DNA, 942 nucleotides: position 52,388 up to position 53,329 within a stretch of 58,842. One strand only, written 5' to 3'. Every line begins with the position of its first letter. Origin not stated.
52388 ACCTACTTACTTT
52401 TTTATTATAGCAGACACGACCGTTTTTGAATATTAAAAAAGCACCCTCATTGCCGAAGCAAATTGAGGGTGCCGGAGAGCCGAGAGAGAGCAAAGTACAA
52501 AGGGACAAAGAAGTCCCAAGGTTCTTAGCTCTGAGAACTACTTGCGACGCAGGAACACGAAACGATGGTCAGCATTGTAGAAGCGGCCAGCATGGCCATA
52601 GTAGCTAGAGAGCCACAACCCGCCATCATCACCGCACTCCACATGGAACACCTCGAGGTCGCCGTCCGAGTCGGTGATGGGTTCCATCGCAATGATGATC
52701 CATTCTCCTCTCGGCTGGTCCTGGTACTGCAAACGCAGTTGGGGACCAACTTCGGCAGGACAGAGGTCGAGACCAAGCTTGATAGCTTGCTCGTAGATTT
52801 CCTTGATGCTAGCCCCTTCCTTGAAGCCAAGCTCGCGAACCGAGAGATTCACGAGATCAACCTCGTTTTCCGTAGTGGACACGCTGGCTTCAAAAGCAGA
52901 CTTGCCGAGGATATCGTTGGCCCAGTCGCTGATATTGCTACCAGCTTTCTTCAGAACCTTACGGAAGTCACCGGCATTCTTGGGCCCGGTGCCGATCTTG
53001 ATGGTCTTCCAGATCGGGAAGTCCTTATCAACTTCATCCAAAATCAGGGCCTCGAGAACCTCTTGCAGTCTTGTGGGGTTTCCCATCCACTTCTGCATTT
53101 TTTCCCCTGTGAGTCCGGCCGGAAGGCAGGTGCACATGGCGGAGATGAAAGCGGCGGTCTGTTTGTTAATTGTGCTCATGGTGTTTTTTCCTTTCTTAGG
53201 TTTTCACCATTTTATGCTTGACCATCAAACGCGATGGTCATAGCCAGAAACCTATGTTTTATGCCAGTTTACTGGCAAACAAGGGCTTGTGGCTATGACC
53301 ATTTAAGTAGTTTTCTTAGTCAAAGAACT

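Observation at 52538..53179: DGR target is a small, apparently cytoplasmic protein without an obvious C-type-lectin/FGE signature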

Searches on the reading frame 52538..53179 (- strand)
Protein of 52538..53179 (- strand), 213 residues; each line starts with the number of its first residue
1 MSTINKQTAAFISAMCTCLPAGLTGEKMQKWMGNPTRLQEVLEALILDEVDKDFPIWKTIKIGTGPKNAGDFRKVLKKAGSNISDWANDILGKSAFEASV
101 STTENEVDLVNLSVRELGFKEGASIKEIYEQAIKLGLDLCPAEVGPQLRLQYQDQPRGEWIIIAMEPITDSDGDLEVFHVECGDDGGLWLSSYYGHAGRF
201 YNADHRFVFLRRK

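Call 5: search_protein_families(library=pfam, proteins=[window:52538-53179:-], max_evalue=1)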
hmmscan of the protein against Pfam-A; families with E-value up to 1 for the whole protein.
window:52538-53179:- (213 aa): 0 families

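Call 8: find_homologous_proteins(query=window:52538-53179:-, max_evalue=0.001)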
Query window:52538-53179:- (213 aa): 1426 proteins with E <= 0.001 among 1669 candidates; the best 120 are listed.
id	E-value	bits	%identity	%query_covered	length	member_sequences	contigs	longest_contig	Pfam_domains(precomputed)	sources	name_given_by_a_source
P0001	6.5e-141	485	100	100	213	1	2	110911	-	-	-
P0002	6.3e-65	237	56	99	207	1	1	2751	-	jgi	jgi:hypothetical protein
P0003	8.6e-65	237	60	97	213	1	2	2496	-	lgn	-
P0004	4.2e-64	234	54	99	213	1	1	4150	-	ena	-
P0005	6.7e-62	227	55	100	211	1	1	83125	-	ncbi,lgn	-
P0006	9.3e-62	227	54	98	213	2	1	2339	-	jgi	-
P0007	1.1e-61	226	53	99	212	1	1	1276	-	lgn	-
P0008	1.3e-61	226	55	99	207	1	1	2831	-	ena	-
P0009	1.3e-61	226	56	99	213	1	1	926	-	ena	-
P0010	1.5e-61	226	55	99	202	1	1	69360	-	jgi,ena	-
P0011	1.9e-61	226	56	98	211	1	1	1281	-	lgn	-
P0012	2.5e-61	225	55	98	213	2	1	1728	-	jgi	-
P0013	3.3e-61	225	56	98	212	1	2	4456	-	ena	-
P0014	3.7e-61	225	54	100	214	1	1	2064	-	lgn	-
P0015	4.4e-61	224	61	90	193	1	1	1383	-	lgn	-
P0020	8.5e-61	224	53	99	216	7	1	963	-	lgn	-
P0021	8.9e-61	224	54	99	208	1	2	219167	-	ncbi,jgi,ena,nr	ncbi:hypothetical protein KJ786_00515 [Patescibacteria group bacterium]|nr:hypothetical protein [Pat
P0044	2.9e-58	215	52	99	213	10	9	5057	-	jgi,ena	-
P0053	8.8e-58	214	52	98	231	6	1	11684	-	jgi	-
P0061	1.9e-57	213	61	79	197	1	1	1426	-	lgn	-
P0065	2.3e-57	212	63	76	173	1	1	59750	-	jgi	jgi:hypothetical protein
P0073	5.0e-57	211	66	74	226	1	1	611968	-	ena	-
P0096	2.0e-56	209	53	98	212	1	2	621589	-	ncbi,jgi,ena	-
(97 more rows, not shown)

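Call 9: search_solved_structures(query=window:52538-53179:-, max_evalue=10)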
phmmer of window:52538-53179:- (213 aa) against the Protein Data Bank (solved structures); distinct sequences matched with E-value up to 10: 3.
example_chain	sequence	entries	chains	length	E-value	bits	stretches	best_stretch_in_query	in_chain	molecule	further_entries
5byo_A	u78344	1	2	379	0.00023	24.3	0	112-139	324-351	dTor_12x31L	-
4yxz_A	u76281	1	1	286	0.00069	22.8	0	112-138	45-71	dTor_9x31L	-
4yxy_A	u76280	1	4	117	0.23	14.5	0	112-138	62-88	dTor_9x31L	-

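Call 16: search_protein_families(library=ncbifam, proteins=[window:52538-53179:-], max_evalue=1)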
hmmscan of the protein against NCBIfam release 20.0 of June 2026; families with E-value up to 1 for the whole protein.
window:52538-53179:- (213 aa): 0 families

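Call 18: predict_structure(alignment_id=A2)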
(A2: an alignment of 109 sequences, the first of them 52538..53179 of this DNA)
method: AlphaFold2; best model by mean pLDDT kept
length: 213 residues; sequences in the alignment: 109
mean_pLDDT: 92.2   pTM: 0.76
mean pLDDT of the five models: 92.2, 92.2, 92.0, 91.5, 91.2
residues with pLDDT >= 90: 162; 70-90: 40; 50-70: 11; < 50: 0
segments of 3 or more residues with pLDDT < 50: none
pLDDT, mean of each block of 10 residues (from residue 1): 81 85 88 84 66 87 92 97 98 96 96 97 98 95 98 96 98 97 96 97 98 83
secondary structure, 60 per line:
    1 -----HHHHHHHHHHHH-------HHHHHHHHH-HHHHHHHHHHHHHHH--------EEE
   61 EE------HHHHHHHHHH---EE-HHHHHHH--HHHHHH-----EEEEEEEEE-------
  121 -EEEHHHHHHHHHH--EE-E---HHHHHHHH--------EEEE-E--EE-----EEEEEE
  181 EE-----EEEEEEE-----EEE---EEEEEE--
elements in order: H6-17 H25-33 H35-49 E58-62 H69-78 H85-91 H94-99 E105-113 E122-124 H125-134 H144-151 E160-163 E175-182 E188-194 E200-202 E206-211

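Call 20: fold_search(model_id=the predicted structure, library=pdb)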
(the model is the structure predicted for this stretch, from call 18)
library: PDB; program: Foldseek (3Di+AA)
matches with E <= 10: 361; with E <= 0.001: 0
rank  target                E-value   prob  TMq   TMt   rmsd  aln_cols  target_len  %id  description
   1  8h4v_B                5.5e-02  0.72  0.30  0.42   5.7       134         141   11  Mincle CRD complex with PGL trisaccharide (released 2023-08-09)
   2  3wbr_G                8.6e-02  0.60  0.29  0.44   6.7       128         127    7  Crystal structure of carbohydrate recognition domain of Blood Dendritic Cell Antigen-2 (BDCA2) lectin (crystal form-3) (released 2013-12-25)
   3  4kzw_A                8.6e-02  0.51  0.29  0.41   6.4       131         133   11  Structure of the carbohydrate-recognition domain of the C-type lectin mincle (released 2013-08-28)
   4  4kzw_B                9.1e-02  0.57  0.29  0.42   5.9       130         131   11  Structure of the carbohydrate-recognition domain of the C-type lectin mincle (released 2013-08-28)
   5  4iop_B                1.3e-01  0.54  0.29  0.45   5.8       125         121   10  Crystal structure of NKp65 bound to its ligand KACL (released 2013-07-17)
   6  4zrv_A                1.3e-01  0.51  0.29  0.42   5.8       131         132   10  Structure of cow mincle CRD complexed with trehalose mono butyrate (released 2016-05-25)
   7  4kzv_B                1.7e-01  0.33  0.27  0.39   6.5       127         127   11  Structure of the carbohydrate-recognition domain of the C-type lectin mincle bound to trehalose (released 2013-08-28)
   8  4kzv_A                2.0e-01  0.44  0.30  0.44   5.7       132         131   11  Structure of the carbohydrate-recognition domain of the C-type lectin mincle bound to trehalose (released 2013-08-28)
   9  3iuz                  3.1e-01  0.06  0.13  0.10  15.1       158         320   11  Crystal structure of Putative glyoxalase superfamily protein (YP_299723.1) from RALSTONIA EUTROPHA JMP134 at 1.90 A reso (released 2009-09-08)
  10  4zrw_A                3.3e-01  0.28  0.30  0.39   7.1       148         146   10  Structure of cow mincle complexed with trehalose (released 2016-05-25)
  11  1kr5                  3.3e-01  0.10  0.15  0.14  10.6       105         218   10  Crystal structure of human L-isoaspartyl methyltransferase (released 2002-02-08)
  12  3alu_A                4.6e-01  0.21  0.26  0.34   7.8       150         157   10  Crystal structure of CEL-IV complexed with Raffinose (released 2011-01-19)
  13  2w2c_N                5.6e-01  0.04  0.11  0.16  14.4       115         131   12  STRUCTURE OF THE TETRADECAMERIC OLIGOMERISATION DOMAIN OF CALCIUM- CALMODULIN DEPENDENT PROTEIN KINASE II DELTA (released 2008-12-23)
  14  2w2c_F                5.6e-01  0.02  0.10  0.14  14.6       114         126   13  STRUCTURE OF THE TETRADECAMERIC OLIGOMERISATION DOMAIN OF CALCIUM- CALMODULIN DEPENDENT PROTEIN KINASE II DELTA (released 2008-12-23)
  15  1i1n                  7.2e-01  0.16  0.15  0.15   5.3        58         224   16  HUMAN PROTEIN L-ISOASPARTATE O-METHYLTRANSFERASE WITH S-ADENOSYL HOMOCYSTEINE (released 2002-03-13)
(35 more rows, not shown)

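Call 24: fold_search(model_id=the predicted structure, library=viral)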
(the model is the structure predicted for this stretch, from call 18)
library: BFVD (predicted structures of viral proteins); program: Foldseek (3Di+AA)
matches with E <= 10: 548; with E <= 0.001: 0
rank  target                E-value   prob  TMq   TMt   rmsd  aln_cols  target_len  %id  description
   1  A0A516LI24            1.0e-01  0.21  0.13  0.27  10.7        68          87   20  (no name in the UniProt tables at hand)
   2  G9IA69                2.0e-01  0.41  0.16  0.29   6.4        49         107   16  (no name in the UniProt tables at hand)
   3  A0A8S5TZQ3            2.0e-01  0.04  0.13  0.13  23.8       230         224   10  Large polyvalent protein-associated domain 3 [Myoviridae sp. cttph48]
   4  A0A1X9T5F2            2.1e-01  0.44  0.26  0.09   5.1       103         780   10  C-type lectin protein [Ranid herpesvirus 3]
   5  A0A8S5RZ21            3.6e-01  0.10  0.13  0.21  12.2        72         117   12  Uncharacterized protein [Myoviridae sp. ctNQV2]
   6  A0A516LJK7            3.6e-01  0.10  0.10  0.16   8.6        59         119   15  (no name in the UniProt tables at hand)
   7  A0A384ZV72            3.8e-01  0.13  0.28  0.28  22.4       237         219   10  (no name in the UniProt tables at hand)
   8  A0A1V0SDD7            4.0e-01  0.06  0.14  0.09  18.4       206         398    8  Uncharacterized protein [Indivirus ILV1]
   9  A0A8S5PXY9            4.9e-01  0.06  0.12  0.10  10.0        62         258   24  Tail fiber protein [Podoviridae sp. ctIlO27]
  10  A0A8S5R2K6            4.9e-01  0.05  0.14  0.15  16.6       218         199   10  Uncharacterized protein [Siphoviridae sp. ctj7g1]
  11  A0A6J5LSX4            4.9e-01  0.02  0.11  0.10  16.9       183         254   11  Essential recombination function protein [uncultured Caudovirales phage]
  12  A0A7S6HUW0            5.6e-01  0.06  0.14  0.26  12.3        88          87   12  Uncharacterized protein [Escherichia phage JEP1]
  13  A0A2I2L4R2            5.6e-01  0.06  0.16  0.14  18.5       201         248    9  Uncharacterized protein [Orpheovirus IHUMI-LCC2]
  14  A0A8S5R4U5            6.0e-01  0.10  0.19  0.31   9.3       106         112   16  Uncharacterized protein [Siphoviridae sp. ctr4Z12]
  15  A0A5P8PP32            6.4e-01  0.04  0.11  0.05  16.4       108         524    8  Uncharacterized protein [Dongxihu virus]
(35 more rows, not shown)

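Call 30: find_encoding_contigs(protein=P0021, flank=6000, max_places=2)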
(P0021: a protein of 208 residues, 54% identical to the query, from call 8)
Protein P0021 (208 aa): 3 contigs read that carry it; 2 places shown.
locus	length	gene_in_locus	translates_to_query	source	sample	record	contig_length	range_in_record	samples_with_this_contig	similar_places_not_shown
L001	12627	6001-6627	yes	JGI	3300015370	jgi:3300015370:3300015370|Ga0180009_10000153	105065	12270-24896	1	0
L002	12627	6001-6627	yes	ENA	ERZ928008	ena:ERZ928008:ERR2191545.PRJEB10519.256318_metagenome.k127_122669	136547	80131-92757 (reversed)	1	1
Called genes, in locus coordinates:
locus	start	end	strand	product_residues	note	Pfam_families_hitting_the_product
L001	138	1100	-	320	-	PF02481:DNA_processg_A, PF17782:WHD_DprA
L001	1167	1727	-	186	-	PF01195:Pept_tRNA_hydro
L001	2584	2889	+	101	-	-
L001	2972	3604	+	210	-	PF10502:Peptidase_S26, PF00717:Peptidase_S24 (weak)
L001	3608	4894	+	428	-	PF13393:tRNA-synt_His, PF00587:tRNA-synt_2b, PF13393:tRNA-synt_His, PF03129:HGTP_anticodon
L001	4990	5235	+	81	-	-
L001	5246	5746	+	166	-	PF09424:YqeY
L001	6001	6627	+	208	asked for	-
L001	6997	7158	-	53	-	-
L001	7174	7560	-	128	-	PF22296:bAvd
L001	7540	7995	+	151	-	-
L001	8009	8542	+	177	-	PF00078:RVT_1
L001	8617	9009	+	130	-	PF02130:YbeY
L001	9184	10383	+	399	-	PF06277:EutA (faint), PF11104:PilM_2 (faint), PF02491:SHS2_FTSA, PF06723:MreB_Mbl, PF14450:FtsA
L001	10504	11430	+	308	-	PF00091:Tubulin, PF12327:FtsZ_C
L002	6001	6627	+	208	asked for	-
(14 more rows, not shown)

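Call 31: find_encoding_contigs(protein=P0096, flank=6000, max_places=2)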
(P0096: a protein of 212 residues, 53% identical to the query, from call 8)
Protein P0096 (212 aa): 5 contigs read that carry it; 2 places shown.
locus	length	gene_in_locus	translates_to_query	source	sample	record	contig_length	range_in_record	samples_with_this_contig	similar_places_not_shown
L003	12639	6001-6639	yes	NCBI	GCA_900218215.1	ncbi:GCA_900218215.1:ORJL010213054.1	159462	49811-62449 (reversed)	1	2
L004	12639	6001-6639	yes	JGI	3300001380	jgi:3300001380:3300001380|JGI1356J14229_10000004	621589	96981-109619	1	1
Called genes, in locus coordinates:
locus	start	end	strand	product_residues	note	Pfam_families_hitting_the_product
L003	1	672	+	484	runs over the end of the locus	PF00133:tRNA-synt_1, PF01406:tRNA-synt_1e (weak), PF09334:tRNA-synt_1g, PF00133:tRNA-synt_1, PF01406:tRNA-synt_1e, PF08264:Anticodon_1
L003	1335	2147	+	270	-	PF01026:TatD_DNase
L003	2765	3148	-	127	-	-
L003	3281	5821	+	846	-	PF00133:tRNA-synt_1, PF01406:tRNA-synt_1e (faint), PF09334:tRNA-synt_1g, PF13603:tRNA-synt_1_2, PF00133:tRNA-synt_1, PF08264:Anticodon_1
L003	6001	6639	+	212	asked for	-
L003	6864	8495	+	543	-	PF01855:POR_N, PF02775:TPP_enzyme_C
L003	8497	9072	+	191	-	PF01558:POR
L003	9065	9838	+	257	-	PF00483:NTP_transferase, PF12804:NTP_transf_3 (weak)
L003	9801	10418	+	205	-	PF01300:Sua5_yciO_yrdC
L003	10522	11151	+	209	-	-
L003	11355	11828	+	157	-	PF01936:NYN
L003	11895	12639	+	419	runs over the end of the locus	PF00464:SHMT, PF00155:Aminotran_1_2 (weak)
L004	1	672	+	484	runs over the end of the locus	PF00133:tRNA-synt_1, PF01406:tRNA-synt_1e (weak), PF09334:tRNA-synt_1g, PF00133:tRNA-synt_1, PF01406:tRNA-synt_1e, PF08264:Anticodon_1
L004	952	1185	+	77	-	PF02599:CsrA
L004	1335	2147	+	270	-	PF01026:TatD_DNase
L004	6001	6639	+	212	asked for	-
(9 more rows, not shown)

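Call 32: find_encoding_contigs(protein=P0073, flank=6000, max_places=2)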
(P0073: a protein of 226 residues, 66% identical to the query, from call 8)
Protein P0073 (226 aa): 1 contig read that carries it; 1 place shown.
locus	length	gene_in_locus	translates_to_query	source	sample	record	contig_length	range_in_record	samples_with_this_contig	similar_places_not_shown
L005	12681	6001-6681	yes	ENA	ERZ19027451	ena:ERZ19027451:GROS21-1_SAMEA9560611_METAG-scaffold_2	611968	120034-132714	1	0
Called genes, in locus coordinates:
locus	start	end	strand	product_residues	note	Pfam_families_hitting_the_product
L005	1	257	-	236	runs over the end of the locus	PF00535:Glycos_transf_2, PF10111:Glyco_tranf_2_2, PF13641:Glyco_tranf_2_3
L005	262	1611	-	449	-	PF02397:Bac_transf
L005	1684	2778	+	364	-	PF13439:Glyco_transf_4, PF13477:Glyco_trans_4_2, PF13579:Glyco_trans_4_4, PF00534:Glycos_transf_1, PF13692:Glyco_trans_1_4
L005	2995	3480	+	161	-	-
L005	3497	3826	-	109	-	PF01638:HxlR, PF13601:HTH_34 (weak)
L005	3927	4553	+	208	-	PF00881:Nitroreductase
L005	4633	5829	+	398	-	PF00390:malic, PF03949:Malic_M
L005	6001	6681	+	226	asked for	-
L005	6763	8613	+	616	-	PF01411:tRNA-synt_2c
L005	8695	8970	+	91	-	-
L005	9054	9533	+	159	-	-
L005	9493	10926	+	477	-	-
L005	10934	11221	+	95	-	PF01176:eIF-1a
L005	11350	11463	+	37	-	PF00444:Ribosomal_L36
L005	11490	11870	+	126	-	PF00416:Ribosomal_S13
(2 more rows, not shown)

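Call 35: search_solved_structures(query=A2, max_evalue=10, show_alignments=2)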
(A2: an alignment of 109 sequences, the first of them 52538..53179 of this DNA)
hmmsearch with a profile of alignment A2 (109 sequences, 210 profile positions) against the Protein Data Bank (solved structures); distinct sequences matched with E-value up to 10: 1.
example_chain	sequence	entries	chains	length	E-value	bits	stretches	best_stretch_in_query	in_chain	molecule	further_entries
2mez_A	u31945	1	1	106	0.97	12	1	7-87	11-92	Multiprotein Bridging Factor (MBP-like)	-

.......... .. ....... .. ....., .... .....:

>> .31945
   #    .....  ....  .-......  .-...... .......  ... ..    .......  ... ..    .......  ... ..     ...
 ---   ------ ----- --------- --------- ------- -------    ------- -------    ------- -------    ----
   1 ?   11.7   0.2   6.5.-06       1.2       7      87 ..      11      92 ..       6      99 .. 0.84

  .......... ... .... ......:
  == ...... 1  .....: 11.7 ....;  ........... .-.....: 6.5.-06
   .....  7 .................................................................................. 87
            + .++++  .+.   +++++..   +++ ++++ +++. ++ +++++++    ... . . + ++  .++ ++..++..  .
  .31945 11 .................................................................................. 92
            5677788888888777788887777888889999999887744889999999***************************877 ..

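Call 36: find_related_loci(query=A2, collection=genome_contigs, flank=8000)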
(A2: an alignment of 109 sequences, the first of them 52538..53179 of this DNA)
Query A2 (213 aa) in genome_contigs; peptide patterns used: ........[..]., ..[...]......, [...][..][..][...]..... (x = any residue, [..] = any of these).
499 stretches matched a pattern; 416 encode a relative of the query (tblastn E <= 1e-3); the best 80 are kept; 79 distinct loci.
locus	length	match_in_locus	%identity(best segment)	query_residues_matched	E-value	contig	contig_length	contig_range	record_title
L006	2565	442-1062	54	2-213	2e-67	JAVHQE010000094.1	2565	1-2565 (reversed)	MAG: Candidatus Paceibacterota bacterium isolate WB01no19_43_19 NODE_41284_length_2565_cov_12.998008, whole genome shotg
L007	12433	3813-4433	53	1-213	2e-65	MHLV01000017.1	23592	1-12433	MAG: Candidatus Nealsonbacteria bacterium RBG_13_36_15 RBG_13_scaffold_2606, whole genome shotgun sequence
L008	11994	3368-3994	51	2-213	5e-65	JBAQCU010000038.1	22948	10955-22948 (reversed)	MAG: Minisyncoccia bacterium isolate MFD12004_ilm_asm_bin23 k127_69571, whole genome shotgun sequence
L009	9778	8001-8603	55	11-213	8e-65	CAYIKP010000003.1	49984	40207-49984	MAG TPA_asm: uncultured Candidatus Saccharibacteria bacterium isolate ERP119705_co23_581 genome assembly, contig: NODE_3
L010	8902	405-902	62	45-213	6e-63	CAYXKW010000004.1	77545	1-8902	MAG TPA_asm: uncultured Candidatus Saccharibacteria bacterium isolate SRP286056_co3_512 genome assembly, contig: NODE_12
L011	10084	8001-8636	53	4-213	6e-63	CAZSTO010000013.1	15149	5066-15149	MAG TPA_asm: uncultured Candidatus Saccharibacteria bacterium isolate SRP135725_co1_69 genome assembly, contig: NODE_517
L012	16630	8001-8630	54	2-213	3e-62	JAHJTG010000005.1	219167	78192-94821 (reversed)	MAG: Patescibacteria group bacterium isolate OS_PC_MetaG.mb.42 OS_PC_MetaG.mb.42_k141_195239, whole genome shotgun seque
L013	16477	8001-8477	65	52-213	3e-62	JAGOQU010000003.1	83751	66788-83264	MAG: Candidatus Paceibacterota bacterium isolate Gw_Eff_bin_22 Gw_Eff_367_length_83751_cov_11.352662, whole genome shotg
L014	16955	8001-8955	62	53-213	3e-62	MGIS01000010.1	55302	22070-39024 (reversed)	MAG: Candidatus Wolfebacteria bacterium RIFCSPLOWO2_01_FULL_47_17b rifcsplowo2_01_scaffold_3301, whole genome shotgun se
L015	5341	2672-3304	51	1-213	7e-62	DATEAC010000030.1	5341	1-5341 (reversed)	MAG TPA_asm: Candidatus Paceibacterota bacterium isolate SMAG_U8208 k141_430573, whole genome shotgun sequence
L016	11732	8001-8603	51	3-210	1e-60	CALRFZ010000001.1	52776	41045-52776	MAG: Candidatus Staskawiczbacteria bacterium isolate Ike-100m-1 genome assembly, contig: Ike-100-c199, whole genome shot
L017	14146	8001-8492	60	45-210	1e-60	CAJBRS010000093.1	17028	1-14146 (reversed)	uncultured bacterium isolate I-1_bin-176 genome assembly, contig: bin-176:093/133, whole genome shotgun sequence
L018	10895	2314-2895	55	21-213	2e-60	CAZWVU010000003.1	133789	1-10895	MAG TPA_asm: uncultured Candidatus Saccharibacteria bacterium isolate SRP193066_co2_100 genome assembly, contig: NODE_26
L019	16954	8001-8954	61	46-211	8e-60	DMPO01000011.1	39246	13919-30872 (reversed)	MAG TPA_asm: Candidatus Azambacteria bacterium isolate UBA12106 contig_6521, whole genome shotgun sequence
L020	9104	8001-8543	57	32-213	9e-60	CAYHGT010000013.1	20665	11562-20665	MAG TPA_asm: uncultured Candidatus Saccharibacteria bacterium isolate ERP119705_co11_448 genome assembly, contig: NODE_2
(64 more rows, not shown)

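Call 38: search_protein_families(library=pfam, alignment_id=A2, max_evalue=10)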
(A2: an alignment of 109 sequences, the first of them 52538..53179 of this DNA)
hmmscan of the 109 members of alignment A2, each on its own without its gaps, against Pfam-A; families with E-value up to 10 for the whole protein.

A. member 1, window:52538-53179:- (213 aa): 0 families

B. families by the number of members that match (of 109 scanned): 33 families (the first 25 are shown)
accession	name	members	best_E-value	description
PF01003.24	Flavi_capsid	6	0.0049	Flavivirus capsid protein C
PF20529.3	DUF6744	5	0.063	Family of unknown function (DUF6744)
PF23016.2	RsmI_C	4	0.048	RsmI C-terminal HTH domain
PF02743.24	dCache_1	2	0.055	Cache domain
PF22304.1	ASLyase_C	2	0.059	Adenylosuccinate Lyase, C-terminal domain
PF18692.7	DUF5640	2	0.061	Family of unknown function (DUF5640)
PF20789.3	4HBT_3C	2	0.066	Acyl-CoA thioesterase C-terminal domain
PF05957.18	DUF883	1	0.024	DUF883 N-terminal domain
PF04719.20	TAFII28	1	0.028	hTAFII28-like protein conserved region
PF10105.14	DUF2344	1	0.03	Uncharacterized protein conserved in bacteria (DUF2344)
PF14053.11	DUF4248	1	0.034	Domain of unknown function (DUF4248)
PF04536.20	TPM_phosphatase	1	0.037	TPM domain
PF23918.1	DUF7257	1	0.048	Domain of unknown function (DUF7257)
PF06453.16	LT-IIB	1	0.052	Type II heat-labile enterotoxin , B subunit (LT-IIB)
PF07494.17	Reg_prop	1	0.056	Two component regulator propeller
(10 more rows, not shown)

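Call 39: search_protein_representatives(alignment_id=A2)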
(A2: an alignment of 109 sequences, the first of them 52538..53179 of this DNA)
Query: 109 sequences, 210 profile positions. Proteins with E-value up to 0.001 (for the whole library): 6776; up to 1e-10: 4866; up to 1e-30: 1846. The best 150 are listed.
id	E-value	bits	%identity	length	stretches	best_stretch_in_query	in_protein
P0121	1.7e-112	390.2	-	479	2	59-209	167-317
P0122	3.9e-104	362.9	-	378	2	35-209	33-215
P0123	5.2e-90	316.8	-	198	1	18-210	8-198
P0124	7.3e-90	316.3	-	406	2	42-209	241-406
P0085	2.0e-87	308.3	-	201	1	20-209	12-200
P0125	8.7e-87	306.2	-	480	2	59-209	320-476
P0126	1.6e-81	289.1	-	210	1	4-210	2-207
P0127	4.4e-81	287.6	-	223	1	35-209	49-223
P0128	7.9e-81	286.8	-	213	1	52-209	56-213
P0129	3.7e-80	284.6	-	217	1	10-210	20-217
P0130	7.9e-80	283.5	-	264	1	37-209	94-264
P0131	5.0e-79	280.9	-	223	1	40-209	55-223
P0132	1.0e-78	279.8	-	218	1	7-210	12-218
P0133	3.6e-78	278.1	-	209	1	6-210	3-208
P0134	1.9e-77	275.7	-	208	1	36-209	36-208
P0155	1.4e-70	253.3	-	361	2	31-209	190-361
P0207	1.6e-63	230.2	-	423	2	28-163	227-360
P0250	5.6e-61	221.9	-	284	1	41-209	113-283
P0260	3.7e-60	219.2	-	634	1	55-210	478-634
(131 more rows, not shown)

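Call 40: search_protein_families(library=pfam, proteins=[P0260, P0250, P0121, P0207, P0130, P0125, P0155], max_evalue=0.01)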
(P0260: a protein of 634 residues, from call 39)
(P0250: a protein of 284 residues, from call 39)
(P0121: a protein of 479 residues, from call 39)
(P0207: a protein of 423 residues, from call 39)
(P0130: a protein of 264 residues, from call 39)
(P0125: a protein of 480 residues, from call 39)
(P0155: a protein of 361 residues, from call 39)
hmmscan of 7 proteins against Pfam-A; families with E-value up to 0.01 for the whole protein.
P0260 (634 aa): 0 families

P0250 (284 aa): 0 families

P0121 (479 aa): 0 families

P0207 (423 aa): 0 families

P0130 (264 aa): 0 families

P0125 (480 aa): 0 families

P0155 (361 aa): 0 families
